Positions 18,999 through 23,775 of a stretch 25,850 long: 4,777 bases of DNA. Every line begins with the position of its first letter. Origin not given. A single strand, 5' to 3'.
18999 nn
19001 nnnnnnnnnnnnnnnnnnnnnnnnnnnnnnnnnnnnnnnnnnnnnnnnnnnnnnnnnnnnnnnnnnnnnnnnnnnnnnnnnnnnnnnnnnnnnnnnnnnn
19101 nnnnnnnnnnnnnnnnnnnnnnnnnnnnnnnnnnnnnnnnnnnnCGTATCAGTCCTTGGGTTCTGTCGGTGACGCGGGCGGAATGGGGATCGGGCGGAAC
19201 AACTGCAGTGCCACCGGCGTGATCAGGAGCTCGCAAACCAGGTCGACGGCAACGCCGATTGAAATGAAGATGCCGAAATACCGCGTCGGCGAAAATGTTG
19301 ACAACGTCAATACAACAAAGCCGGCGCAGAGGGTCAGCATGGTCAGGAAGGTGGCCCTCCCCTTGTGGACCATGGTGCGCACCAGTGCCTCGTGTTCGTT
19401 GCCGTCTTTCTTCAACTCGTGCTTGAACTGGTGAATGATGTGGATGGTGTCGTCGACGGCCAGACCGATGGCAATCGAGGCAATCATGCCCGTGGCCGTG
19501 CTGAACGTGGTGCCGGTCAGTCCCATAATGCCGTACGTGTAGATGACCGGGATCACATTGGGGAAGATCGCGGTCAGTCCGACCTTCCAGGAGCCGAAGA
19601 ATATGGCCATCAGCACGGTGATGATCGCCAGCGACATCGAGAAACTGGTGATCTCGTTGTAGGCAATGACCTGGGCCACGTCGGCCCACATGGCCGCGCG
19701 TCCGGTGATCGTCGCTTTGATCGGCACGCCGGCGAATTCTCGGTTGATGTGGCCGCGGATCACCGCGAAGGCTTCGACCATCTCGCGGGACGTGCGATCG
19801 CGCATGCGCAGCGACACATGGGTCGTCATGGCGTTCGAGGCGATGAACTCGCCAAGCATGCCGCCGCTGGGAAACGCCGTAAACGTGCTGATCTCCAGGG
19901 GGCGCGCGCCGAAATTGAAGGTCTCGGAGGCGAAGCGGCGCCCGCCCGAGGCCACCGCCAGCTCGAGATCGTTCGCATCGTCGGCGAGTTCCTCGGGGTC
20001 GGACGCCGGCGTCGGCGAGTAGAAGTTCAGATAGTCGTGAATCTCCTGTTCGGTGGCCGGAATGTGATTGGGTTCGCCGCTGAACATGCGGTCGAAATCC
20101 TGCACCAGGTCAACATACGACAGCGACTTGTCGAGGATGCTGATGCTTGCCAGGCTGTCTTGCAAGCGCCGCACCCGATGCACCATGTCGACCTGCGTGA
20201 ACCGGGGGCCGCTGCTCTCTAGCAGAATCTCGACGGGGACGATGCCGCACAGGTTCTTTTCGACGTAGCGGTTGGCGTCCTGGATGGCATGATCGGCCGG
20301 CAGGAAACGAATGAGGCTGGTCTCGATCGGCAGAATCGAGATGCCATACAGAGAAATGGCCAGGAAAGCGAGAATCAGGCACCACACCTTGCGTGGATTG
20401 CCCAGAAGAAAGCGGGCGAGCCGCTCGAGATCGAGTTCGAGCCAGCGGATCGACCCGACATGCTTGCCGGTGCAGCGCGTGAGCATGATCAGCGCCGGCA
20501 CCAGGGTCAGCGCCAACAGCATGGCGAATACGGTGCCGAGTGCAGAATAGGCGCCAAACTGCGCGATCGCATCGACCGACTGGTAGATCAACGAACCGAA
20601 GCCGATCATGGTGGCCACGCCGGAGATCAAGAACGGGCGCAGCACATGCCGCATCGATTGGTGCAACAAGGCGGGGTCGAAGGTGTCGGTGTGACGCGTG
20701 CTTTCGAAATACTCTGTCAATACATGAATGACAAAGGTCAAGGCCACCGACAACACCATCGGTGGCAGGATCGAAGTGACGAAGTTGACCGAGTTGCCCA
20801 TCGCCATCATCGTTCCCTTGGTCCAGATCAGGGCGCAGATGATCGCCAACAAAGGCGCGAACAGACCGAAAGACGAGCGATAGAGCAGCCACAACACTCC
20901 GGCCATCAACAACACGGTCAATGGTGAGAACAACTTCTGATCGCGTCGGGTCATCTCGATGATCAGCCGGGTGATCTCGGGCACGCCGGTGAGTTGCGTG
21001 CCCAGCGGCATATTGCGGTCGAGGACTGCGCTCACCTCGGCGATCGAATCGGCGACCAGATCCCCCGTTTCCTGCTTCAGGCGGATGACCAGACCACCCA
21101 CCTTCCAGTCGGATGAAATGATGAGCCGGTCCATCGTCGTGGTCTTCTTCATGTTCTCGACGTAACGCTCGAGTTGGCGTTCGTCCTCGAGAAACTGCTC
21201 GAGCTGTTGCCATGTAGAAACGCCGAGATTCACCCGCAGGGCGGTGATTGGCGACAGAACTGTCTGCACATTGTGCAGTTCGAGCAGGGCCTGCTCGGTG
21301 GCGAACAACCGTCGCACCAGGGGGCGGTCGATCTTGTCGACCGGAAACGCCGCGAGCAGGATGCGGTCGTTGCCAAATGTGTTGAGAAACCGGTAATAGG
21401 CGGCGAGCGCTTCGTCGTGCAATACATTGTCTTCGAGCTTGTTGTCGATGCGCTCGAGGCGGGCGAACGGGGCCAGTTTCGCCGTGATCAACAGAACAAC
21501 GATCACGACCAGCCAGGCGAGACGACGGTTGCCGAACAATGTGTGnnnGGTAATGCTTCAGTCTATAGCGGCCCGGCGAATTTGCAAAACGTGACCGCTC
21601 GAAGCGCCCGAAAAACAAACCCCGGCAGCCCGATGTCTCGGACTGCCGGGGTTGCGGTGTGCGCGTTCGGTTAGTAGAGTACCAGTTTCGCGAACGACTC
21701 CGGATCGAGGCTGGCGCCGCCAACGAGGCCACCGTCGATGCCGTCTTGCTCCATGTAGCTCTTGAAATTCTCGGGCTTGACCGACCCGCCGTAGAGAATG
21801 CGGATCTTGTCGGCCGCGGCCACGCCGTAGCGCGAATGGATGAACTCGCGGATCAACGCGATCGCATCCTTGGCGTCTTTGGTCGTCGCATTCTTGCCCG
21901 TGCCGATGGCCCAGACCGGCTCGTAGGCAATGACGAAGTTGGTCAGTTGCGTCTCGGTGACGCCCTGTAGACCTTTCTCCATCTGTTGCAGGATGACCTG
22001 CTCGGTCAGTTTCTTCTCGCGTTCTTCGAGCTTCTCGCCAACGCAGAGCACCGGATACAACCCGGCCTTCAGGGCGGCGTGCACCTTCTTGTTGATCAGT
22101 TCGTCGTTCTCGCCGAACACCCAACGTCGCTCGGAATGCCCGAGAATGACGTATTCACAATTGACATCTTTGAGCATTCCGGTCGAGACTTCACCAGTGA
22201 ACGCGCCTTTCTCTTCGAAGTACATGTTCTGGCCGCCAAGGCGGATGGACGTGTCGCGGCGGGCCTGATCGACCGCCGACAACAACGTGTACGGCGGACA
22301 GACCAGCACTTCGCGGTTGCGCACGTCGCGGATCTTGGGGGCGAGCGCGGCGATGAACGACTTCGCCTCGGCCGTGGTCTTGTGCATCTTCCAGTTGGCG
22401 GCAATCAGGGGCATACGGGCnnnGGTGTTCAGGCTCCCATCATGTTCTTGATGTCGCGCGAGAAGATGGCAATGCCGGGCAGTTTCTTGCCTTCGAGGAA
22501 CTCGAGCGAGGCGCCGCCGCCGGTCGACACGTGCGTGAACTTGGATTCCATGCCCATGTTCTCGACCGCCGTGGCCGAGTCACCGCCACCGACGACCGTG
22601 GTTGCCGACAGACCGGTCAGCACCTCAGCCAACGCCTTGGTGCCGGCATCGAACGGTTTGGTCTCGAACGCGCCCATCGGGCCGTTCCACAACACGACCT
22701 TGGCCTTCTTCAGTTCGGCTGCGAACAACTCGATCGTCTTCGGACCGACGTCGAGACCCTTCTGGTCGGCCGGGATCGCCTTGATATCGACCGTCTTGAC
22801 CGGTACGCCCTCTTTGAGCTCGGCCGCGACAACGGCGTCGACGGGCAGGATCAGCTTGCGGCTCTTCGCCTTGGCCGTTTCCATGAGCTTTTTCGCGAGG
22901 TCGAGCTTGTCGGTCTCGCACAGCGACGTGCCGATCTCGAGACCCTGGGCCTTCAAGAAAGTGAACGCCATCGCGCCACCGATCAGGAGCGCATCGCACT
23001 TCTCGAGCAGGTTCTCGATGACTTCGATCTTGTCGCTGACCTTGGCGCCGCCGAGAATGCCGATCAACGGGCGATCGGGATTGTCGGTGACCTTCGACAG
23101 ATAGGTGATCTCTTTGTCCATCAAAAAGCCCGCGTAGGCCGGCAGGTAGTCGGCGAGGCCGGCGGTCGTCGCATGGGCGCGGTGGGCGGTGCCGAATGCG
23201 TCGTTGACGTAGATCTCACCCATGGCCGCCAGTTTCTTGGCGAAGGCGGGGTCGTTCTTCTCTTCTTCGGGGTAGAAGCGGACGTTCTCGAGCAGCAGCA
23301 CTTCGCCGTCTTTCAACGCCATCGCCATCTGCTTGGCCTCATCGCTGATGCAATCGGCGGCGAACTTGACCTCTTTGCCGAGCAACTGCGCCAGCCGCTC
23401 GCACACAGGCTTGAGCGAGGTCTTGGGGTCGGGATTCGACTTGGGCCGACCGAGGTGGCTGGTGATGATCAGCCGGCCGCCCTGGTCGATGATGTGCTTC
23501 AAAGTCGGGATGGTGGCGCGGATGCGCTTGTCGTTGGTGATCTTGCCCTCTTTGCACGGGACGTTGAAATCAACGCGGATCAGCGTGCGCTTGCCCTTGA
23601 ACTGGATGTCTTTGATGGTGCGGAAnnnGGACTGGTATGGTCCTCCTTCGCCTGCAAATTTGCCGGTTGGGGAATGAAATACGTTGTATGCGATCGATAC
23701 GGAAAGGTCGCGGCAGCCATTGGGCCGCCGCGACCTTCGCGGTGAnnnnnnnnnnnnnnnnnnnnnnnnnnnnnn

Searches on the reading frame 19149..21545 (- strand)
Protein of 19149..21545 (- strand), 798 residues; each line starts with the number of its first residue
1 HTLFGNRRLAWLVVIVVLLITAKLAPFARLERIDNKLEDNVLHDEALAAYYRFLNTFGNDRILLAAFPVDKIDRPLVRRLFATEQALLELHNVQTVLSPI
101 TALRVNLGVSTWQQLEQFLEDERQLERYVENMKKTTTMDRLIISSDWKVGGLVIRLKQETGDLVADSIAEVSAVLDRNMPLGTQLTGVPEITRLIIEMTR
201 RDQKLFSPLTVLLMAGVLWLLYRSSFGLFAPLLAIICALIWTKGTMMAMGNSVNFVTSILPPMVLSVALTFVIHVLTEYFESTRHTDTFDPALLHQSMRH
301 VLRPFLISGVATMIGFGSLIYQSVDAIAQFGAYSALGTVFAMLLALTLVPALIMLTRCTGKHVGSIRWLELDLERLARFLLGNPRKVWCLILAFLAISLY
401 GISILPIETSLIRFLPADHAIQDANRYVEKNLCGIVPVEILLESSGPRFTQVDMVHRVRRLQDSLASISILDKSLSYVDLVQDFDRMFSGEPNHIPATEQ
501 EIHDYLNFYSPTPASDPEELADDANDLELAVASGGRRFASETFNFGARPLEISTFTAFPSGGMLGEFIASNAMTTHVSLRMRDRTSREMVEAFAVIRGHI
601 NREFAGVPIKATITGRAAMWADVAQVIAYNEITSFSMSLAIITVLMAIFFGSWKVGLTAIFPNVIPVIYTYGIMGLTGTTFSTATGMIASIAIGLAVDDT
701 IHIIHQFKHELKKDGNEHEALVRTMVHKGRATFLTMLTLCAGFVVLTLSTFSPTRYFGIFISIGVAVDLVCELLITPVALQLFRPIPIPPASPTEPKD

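Call 39: search_protein_families(library=pfam, proteins=[window:19149-21545:-], max_evalue=0.001)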
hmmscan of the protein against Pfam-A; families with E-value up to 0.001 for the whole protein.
window:19149-21545:- (798 aa): 5 families
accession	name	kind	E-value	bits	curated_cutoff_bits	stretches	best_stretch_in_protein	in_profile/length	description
PF03176.21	MMPL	-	1.5e-34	119.9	20.5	2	114-356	53-302/333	MMPL family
PF12349.14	Sterol-sensing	-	9.1e-09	35.8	22.3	1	653-772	6-125/153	Sterol-sensing domain of SREBP cleavage-activation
PF02460.24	Patched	-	2.5e-08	34.3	23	1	653-775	28-149/156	Patched SSD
PF02355.23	SecD_SecF_C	-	0.00011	22.1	20.5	1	623-776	25-179/189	Protein export membrane protein SecD/SecF, C-terminal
PF00873.25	ACR_tran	-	0.00023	19.5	28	1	637-779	339-485/1021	AcrB/AcrD/AcrF family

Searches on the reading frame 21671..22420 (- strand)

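Call 39: search_protein_families(library=pfam, proteins=[window:21671-22420:-], max_evalue=0.001)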
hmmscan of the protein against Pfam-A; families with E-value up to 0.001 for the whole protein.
window:21671-22420:- (249 aa): 1 family
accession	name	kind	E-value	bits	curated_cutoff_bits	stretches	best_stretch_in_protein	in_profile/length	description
PF00121.24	TIM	-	1.5e-95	319.8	20.1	1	4-247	1-242/245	Triosephosphate isomerase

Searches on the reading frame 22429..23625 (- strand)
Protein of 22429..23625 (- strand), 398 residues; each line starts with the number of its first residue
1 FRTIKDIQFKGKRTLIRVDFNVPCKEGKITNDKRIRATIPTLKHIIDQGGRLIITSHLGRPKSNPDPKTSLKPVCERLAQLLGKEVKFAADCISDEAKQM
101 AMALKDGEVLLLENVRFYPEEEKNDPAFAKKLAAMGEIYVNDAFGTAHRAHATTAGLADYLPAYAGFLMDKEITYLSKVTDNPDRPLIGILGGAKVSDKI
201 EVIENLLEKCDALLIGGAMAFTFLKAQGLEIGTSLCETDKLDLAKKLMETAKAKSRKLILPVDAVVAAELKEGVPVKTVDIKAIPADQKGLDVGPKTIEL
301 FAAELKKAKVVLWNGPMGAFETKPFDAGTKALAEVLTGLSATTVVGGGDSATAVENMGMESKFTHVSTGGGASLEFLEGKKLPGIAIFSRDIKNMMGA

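Call 39: search_protein_families(library=pfam, proteins=[window:22429-23625:-], max_evalue=0.001)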
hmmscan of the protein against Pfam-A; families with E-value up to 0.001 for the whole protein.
window:22429-23625:- (398 aa): 1 family
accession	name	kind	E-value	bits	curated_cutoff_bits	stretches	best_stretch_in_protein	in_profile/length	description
PF00162.24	PGK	-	5.4e-164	546.1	27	1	4-380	1-379/379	Phosphoglycerate kinase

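Call 61: find_homologous_proteins(query=window:22429-23625:-, max_evalue=1e-50)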
Query window:22429-23625:- (398 aa): 8000 proteins with E <= 1e-50 among 8000 candidates; the best 120 are listed.
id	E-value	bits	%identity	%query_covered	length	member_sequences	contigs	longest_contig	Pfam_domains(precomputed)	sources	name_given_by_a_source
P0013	3.1e-257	871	100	100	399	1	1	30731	PF00162.25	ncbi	-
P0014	3.2e-187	640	72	99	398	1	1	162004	PF00162.25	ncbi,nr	ncbi:MAG: phosphoglycerate kinase [Candidatus Riflebacteria bacterium]|nr:phosphoglycerate kinase [C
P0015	5.1e-187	640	74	99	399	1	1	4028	PF00162.25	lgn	-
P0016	6.9e-187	639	72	99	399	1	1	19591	PF00162.25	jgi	jgi:phosphoglycerate kinase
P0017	7.1e-187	639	74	99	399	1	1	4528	PF00162.25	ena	-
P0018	6.5e-186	636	72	100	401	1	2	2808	PF00162.25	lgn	-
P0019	7.7e-186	636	71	100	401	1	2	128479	PF00162.25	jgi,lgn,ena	-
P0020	9.3e-186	636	73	99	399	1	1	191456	PF00162.25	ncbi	-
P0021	4.8e-185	633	73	99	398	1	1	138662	PF00162.25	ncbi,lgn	ncbi:MAG: phosphoglycerate kinase [Candidatus Ozemobacteraceae bacterium]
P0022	1.5e-184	632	72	100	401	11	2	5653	PF00162.25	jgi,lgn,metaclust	metaclust:\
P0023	2.9e-184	631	71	100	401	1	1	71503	PF00162.25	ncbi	-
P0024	7.5e-184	629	72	99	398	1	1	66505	PF00162.25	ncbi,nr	ncbi:MAG: phosphoglycerate kinase [Candidatus Riflebacteria bacterium]|nr:phosphoglycerate kinase [C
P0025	1.4e-183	628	73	99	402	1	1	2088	PF00162.25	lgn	-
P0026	1.6e-183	628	73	99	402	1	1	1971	PF00162.25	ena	-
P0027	1.6e-183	628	71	100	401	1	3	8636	PF00162.25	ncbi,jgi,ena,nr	ncbi:MAG TPA: phosphoglycerate kinase [Candidatus Ozemobacteraceae bacterium]|nr:phosphoglycerate ki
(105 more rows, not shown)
